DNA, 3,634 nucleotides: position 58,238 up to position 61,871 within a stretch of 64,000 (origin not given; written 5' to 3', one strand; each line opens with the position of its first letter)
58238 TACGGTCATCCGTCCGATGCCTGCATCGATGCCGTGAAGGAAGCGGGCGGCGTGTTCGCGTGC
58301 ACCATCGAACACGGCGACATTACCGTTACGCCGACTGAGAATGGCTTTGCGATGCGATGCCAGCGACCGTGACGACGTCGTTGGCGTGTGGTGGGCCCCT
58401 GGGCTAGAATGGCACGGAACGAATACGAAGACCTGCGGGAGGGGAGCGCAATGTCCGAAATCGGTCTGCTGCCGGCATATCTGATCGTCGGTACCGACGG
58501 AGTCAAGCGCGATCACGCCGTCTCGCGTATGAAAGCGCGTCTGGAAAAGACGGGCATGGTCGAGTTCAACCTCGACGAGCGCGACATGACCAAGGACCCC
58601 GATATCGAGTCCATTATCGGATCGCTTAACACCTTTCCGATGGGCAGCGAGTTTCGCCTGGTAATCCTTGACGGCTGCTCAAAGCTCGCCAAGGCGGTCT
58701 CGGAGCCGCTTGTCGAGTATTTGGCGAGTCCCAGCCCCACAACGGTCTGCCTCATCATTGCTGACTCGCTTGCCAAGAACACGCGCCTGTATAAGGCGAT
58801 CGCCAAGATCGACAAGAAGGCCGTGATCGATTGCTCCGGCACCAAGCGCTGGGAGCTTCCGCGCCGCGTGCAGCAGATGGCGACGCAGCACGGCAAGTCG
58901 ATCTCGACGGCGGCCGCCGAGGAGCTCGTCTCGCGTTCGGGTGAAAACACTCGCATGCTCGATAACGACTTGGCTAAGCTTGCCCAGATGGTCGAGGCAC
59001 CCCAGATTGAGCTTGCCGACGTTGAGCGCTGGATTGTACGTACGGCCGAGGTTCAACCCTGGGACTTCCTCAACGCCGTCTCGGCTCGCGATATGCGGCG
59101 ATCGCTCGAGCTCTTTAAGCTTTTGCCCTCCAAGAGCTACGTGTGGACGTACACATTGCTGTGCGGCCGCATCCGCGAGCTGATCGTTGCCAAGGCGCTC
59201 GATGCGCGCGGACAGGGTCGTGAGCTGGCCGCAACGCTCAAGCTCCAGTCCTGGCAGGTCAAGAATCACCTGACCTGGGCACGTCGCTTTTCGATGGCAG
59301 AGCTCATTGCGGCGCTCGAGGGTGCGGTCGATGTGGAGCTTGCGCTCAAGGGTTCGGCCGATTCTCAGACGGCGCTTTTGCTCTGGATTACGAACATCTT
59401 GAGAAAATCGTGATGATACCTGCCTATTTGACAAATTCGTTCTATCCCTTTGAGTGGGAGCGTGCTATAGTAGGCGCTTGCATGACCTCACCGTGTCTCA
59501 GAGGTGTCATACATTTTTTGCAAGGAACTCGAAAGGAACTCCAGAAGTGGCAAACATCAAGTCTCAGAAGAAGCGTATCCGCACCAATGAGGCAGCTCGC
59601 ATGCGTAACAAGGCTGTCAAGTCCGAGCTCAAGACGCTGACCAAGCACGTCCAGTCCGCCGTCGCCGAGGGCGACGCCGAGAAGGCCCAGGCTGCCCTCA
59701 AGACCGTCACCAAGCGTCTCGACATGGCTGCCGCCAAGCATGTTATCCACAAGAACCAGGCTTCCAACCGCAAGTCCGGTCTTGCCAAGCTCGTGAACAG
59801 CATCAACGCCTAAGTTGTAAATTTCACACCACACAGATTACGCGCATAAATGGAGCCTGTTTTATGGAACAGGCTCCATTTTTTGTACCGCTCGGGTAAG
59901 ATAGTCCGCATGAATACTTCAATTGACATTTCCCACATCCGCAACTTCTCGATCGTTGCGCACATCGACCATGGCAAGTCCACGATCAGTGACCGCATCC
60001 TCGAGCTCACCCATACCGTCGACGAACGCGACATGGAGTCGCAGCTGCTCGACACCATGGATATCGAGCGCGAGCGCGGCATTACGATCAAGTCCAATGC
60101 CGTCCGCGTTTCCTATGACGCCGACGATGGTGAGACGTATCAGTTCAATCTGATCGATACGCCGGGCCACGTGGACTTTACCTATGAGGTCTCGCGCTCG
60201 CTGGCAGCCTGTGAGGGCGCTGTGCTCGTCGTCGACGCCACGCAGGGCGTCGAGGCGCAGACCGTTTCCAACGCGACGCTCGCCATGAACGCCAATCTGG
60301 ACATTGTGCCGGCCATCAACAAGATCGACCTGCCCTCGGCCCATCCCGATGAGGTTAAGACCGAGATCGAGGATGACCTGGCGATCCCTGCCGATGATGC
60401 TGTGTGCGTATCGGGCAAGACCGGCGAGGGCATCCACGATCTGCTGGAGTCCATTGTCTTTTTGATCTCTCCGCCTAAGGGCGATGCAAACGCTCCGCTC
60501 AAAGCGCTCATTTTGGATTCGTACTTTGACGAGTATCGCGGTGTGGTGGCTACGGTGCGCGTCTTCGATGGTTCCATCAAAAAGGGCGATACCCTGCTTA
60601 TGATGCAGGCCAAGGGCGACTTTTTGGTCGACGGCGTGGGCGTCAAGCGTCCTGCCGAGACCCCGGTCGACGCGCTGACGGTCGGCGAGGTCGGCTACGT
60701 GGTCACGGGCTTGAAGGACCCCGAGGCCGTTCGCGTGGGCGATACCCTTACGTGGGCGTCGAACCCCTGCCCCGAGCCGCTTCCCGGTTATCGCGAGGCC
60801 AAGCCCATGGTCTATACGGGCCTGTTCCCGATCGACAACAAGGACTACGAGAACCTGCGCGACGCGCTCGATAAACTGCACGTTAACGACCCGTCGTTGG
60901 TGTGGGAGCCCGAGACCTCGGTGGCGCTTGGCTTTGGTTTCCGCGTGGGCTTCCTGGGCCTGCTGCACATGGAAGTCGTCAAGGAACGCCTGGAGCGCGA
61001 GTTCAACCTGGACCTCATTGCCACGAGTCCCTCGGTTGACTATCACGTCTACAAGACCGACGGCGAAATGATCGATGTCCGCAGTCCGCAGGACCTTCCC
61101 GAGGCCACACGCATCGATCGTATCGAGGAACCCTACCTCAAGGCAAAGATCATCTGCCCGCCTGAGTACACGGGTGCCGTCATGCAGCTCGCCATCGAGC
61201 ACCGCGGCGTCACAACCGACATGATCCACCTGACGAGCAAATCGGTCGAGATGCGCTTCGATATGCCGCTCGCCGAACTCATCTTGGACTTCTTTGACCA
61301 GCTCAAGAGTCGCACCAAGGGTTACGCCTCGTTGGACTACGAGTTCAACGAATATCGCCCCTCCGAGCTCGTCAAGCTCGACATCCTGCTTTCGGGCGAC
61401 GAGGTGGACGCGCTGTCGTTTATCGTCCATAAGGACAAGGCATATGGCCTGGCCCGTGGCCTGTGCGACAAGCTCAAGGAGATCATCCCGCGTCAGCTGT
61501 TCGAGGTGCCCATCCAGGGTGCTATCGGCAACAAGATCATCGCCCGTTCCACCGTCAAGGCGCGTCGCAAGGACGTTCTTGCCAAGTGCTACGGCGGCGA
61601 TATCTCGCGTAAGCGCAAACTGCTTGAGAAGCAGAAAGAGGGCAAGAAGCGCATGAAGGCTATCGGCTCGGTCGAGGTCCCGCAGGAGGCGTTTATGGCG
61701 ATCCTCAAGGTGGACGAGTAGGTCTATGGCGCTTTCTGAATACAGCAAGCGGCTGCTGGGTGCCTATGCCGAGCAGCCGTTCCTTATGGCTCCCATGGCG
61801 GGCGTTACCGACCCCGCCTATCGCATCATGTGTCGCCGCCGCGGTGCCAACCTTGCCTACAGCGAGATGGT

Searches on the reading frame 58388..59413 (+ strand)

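Call 64: search_protein_families(library=pfam, proteins=[window:58388-59413:+])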
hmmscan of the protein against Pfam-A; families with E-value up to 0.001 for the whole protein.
window:58388-59413:+ (341 aa): 2 families
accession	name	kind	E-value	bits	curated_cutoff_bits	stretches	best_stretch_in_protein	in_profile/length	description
PF21694.2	DNA_pol3_delta_C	-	4.3e-09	36.9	27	1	226-333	6-117/121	DNA polymerase III delta subunit, C-terminal domain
PF06144.19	DNA_pol3_delta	-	3.8e-06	27.3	21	1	31-147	1-121/124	DNA polymerase III, delta subunit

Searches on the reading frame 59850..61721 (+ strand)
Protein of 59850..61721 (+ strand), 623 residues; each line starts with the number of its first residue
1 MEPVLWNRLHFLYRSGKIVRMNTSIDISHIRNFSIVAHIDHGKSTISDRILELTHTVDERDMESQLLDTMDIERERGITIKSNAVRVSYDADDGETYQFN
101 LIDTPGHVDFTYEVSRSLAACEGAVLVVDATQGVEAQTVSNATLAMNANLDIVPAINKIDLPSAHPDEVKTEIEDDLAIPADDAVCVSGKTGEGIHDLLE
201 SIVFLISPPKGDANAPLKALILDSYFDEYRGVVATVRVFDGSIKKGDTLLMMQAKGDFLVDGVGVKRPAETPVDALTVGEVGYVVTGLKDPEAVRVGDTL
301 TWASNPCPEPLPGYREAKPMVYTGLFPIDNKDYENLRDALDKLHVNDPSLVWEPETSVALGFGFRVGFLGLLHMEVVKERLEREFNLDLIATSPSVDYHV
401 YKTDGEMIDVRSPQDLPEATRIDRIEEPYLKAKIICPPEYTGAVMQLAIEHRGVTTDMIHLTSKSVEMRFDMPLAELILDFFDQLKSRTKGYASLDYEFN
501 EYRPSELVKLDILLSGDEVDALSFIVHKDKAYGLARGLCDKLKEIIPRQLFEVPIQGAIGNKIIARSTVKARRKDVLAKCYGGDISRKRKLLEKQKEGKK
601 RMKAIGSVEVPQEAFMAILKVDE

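Call 64: search_protein_families(library=pfam, proteins=[window:59850-61721:+])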
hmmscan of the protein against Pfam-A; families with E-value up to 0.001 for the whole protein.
window:59850-61721:+ (623 aa): 6 families
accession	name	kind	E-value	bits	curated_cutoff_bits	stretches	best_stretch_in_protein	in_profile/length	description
PF00009.33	GTP_EFTU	-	5.5e-56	189.6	26.5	1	29-206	2-186/188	Elongation factor Tu GTP binding domain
PF06421.17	LepA_C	-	4.2e-50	168.8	29.7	1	515-620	2-107/107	GTP-binding protein LepA C-terminus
PF00679.30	EFG_C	-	6e-22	77.9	27.9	1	425-511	2-87/89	Elongation factor G C-terminus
PF03144.31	GTP_EFTU_D2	-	4.2e-11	43.5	30.3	1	231-301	1-73/73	Elongation factor Tu domain 2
PF22042.2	EF-G_D2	-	3.8e-06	27.4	27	1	216-255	1-39/84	Elongation factor G domain 2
PF14492.12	EFG_III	-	1e-05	26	27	1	318-390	3-72/75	Elongation Factor G, domain III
